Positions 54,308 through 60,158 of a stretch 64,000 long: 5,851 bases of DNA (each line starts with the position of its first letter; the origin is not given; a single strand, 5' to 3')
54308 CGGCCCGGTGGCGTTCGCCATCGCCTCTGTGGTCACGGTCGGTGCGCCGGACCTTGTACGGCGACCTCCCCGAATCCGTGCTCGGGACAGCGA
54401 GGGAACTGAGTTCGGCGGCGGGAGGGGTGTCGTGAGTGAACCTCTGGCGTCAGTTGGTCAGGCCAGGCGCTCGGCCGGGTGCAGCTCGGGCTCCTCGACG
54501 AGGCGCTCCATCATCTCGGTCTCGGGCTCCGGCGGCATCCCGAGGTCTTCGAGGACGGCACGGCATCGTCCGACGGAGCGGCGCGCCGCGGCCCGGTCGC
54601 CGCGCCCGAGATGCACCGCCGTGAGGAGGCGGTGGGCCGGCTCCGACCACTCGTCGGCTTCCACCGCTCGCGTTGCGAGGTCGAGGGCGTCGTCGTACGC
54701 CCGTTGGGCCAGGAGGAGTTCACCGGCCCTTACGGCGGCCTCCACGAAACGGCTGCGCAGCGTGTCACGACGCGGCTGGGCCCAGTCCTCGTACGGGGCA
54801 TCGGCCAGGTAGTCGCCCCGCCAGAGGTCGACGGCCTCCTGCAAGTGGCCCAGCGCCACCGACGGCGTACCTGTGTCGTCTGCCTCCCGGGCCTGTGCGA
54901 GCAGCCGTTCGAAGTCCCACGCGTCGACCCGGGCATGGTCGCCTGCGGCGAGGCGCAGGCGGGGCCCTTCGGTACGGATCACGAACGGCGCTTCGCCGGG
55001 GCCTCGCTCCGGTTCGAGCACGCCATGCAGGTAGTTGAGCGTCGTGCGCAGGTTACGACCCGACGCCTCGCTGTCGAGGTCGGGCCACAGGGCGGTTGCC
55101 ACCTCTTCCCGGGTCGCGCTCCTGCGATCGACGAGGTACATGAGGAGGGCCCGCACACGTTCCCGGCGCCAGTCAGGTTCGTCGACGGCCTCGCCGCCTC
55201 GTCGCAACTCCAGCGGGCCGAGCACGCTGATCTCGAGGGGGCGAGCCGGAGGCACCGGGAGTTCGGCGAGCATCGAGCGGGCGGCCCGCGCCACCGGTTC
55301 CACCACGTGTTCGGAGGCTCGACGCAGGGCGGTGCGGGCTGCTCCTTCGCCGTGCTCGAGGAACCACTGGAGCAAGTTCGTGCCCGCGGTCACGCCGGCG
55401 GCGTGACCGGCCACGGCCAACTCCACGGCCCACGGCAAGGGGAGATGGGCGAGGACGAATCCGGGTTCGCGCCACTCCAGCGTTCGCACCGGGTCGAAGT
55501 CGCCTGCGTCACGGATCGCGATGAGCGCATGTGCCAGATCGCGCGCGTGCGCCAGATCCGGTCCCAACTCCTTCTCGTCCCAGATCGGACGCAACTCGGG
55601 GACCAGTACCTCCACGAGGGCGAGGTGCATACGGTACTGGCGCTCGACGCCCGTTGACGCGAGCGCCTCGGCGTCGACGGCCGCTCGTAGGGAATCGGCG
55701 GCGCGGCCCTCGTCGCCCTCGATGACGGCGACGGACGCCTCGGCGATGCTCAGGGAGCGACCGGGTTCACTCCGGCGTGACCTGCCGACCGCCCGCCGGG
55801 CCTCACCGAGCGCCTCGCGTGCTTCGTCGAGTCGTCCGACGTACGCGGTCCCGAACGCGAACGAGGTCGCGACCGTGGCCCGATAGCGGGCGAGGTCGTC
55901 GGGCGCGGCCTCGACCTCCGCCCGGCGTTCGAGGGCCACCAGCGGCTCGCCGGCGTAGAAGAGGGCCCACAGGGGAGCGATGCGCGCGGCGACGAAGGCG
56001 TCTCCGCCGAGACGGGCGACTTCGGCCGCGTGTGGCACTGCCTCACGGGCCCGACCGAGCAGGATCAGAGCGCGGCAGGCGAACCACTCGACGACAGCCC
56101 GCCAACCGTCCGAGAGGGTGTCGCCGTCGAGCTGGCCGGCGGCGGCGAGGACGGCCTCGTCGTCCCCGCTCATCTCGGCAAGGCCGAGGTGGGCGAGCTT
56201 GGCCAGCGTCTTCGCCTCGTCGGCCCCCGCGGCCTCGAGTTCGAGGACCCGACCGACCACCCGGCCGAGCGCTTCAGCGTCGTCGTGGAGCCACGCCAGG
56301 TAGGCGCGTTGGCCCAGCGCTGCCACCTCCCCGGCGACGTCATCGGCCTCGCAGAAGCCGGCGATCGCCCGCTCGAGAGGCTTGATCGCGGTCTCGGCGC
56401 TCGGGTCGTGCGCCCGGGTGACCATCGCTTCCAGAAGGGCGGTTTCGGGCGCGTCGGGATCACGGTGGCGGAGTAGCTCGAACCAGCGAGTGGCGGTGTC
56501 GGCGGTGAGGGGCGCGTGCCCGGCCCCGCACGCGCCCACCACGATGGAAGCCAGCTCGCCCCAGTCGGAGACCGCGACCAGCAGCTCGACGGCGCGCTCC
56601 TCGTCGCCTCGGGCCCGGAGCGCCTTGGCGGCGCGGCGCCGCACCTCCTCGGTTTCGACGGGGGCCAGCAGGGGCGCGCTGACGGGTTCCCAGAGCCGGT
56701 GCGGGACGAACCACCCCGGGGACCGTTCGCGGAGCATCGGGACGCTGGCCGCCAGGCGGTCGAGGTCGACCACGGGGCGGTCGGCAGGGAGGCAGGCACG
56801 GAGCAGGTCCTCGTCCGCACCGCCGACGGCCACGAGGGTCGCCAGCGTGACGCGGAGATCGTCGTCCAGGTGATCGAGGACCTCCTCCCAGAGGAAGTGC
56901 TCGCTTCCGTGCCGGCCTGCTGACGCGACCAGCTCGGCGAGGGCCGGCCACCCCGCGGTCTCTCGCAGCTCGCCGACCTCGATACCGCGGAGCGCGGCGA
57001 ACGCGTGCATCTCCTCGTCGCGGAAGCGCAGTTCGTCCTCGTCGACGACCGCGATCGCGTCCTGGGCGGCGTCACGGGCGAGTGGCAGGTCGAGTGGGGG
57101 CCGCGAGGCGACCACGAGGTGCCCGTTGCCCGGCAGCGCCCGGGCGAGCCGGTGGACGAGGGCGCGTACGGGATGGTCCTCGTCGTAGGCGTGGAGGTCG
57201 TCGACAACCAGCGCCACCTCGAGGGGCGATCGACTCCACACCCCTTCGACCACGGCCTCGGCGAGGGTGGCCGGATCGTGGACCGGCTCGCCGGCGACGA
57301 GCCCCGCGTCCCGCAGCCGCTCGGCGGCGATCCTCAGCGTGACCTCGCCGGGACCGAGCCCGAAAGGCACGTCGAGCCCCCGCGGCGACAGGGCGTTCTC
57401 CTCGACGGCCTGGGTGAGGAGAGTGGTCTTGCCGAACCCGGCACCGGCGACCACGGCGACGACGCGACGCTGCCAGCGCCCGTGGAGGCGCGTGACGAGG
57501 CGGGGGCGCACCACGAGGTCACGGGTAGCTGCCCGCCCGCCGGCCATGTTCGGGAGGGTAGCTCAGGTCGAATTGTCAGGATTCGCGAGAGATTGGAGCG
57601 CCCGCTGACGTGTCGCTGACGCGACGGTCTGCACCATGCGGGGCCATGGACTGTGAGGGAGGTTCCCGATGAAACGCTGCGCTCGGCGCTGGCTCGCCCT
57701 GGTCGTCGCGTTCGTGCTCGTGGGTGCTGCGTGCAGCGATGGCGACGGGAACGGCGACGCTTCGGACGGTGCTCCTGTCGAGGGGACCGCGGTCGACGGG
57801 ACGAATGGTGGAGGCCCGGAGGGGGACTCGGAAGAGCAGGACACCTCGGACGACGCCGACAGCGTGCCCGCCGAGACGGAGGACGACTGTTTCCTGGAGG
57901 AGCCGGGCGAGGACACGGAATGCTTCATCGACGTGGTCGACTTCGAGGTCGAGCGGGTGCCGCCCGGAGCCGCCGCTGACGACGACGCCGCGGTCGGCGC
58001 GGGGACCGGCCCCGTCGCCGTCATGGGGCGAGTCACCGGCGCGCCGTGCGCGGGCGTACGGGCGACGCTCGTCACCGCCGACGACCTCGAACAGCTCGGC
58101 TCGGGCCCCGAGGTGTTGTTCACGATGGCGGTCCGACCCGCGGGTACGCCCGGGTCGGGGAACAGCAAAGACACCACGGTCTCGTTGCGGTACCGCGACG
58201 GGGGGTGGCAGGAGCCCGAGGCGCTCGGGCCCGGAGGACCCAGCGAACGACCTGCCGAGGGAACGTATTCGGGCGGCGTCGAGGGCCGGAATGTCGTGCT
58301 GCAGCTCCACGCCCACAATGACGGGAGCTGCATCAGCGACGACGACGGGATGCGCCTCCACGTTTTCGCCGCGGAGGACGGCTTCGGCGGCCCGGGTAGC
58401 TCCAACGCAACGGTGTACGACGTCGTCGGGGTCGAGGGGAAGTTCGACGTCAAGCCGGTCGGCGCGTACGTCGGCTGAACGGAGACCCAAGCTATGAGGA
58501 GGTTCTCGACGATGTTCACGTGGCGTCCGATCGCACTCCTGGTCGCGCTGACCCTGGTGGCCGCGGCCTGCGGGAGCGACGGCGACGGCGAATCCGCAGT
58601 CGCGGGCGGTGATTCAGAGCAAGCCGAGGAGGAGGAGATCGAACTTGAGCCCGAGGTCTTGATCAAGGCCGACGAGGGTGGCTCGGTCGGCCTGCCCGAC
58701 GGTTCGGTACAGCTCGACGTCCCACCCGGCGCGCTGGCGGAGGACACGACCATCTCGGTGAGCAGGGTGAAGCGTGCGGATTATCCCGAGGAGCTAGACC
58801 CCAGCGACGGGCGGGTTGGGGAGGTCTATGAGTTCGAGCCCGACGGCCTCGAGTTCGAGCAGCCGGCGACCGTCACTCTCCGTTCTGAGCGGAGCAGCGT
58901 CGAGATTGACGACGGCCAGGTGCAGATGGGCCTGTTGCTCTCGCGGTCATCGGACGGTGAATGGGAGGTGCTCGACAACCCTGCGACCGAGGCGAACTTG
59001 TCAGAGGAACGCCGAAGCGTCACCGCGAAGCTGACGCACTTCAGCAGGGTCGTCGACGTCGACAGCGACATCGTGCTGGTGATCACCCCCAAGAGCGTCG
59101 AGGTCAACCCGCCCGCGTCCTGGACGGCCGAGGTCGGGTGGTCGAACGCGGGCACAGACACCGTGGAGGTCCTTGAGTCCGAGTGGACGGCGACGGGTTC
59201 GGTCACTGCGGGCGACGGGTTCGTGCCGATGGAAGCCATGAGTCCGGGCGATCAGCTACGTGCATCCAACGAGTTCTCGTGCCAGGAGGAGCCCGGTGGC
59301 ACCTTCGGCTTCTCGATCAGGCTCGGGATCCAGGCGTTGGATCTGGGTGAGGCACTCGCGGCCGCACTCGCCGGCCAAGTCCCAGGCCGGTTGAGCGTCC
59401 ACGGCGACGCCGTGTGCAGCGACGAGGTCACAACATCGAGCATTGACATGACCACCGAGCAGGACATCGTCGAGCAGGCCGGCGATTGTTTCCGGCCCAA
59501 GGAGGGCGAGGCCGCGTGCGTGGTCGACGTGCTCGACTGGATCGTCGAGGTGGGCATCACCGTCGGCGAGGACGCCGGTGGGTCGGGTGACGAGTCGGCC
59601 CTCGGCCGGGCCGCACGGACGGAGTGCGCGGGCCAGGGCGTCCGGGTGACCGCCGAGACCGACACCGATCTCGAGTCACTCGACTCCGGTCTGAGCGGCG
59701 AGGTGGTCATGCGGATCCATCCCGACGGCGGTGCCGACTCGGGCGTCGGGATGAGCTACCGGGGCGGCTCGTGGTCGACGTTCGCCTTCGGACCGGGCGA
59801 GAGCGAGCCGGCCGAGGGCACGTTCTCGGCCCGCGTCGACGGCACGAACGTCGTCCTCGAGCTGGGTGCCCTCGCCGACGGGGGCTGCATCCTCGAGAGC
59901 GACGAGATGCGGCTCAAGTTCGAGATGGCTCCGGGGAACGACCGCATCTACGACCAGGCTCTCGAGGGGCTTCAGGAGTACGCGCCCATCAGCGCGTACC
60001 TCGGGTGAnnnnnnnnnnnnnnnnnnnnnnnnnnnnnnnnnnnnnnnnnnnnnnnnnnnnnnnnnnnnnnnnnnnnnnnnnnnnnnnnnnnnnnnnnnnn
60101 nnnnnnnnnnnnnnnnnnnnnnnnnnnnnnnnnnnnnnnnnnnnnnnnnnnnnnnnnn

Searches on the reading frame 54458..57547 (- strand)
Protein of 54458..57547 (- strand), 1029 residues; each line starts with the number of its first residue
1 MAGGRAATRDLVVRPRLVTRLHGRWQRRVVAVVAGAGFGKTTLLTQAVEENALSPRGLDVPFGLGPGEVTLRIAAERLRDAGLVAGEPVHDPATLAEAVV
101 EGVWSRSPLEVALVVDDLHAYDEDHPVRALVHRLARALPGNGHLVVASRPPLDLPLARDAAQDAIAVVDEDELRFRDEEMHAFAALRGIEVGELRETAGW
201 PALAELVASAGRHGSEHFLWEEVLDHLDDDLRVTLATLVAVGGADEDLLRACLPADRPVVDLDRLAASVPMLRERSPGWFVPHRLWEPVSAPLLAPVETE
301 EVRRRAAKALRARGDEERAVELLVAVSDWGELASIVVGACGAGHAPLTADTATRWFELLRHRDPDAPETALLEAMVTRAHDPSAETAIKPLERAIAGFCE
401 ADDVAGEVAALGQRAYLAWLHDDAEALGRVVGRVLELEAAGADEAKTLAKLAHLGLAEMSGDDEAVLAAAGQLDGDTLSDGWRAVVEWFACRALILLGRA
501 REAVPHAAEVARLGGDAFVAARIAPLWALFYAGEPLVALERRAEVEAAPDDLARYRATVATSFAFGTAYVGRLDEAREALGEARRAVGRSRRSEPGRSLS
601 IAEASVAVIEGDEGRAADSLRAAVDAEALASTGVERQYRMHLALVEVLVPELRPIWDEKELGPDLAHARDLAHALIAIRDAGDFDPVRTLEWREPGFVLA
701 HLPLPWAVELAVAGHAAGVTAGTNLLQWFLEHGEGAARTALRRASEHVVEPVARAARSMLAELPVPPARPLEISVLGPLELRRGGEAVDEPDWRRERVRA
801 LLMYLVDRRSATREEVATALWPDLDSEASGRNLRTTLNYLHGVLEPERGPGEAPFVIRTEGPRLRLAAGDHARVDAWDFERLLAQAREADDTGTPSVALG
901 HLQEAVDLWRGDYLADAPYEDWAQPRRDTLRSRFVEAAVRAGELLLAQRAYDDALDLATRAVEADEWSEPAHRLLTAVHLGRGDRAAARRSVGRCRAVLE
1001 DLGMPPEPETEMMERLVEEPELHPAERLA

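Call 22: search_protein_families(library=ncbifam, max_evalue=0.00001, proteins=[window:54458-57547:-])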
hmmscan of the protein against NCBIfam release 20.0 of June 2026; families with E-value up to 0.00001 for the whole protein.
window:54458-57547:- (1029 aa): 1 family
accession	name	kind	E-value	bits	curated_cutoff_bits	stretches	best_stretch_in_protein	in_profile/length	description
NF003420.0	PRK04841.1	equivalog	5.8e-13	47.8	537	0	110-336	122-377/903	HTH-type transcriptional regulator MalT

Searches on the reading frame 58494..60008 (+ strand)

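Call 22: search_protein_families(library=ncbifam, max_evalue=0.00001, proteins=[window:58494-60008:+])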
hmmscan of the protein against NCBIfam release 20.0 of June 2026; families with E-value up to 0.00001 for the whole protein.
window:58494-60008:+ (504 aa): 0 families

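Call 78: search_protein_families(library=pfam, max_evalue=0.001, proteins=[window:58494-60008:+])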
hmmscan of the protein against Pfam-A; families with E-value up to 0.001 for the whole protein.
window:58494-60008:+ (504 aa): 1 family
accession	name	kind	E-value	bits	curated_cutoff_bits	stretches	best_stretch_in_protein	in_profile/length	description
PF00791.26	ZU5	-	2.1e-05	25.1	21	1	61-129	8-78/97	ZU5 domain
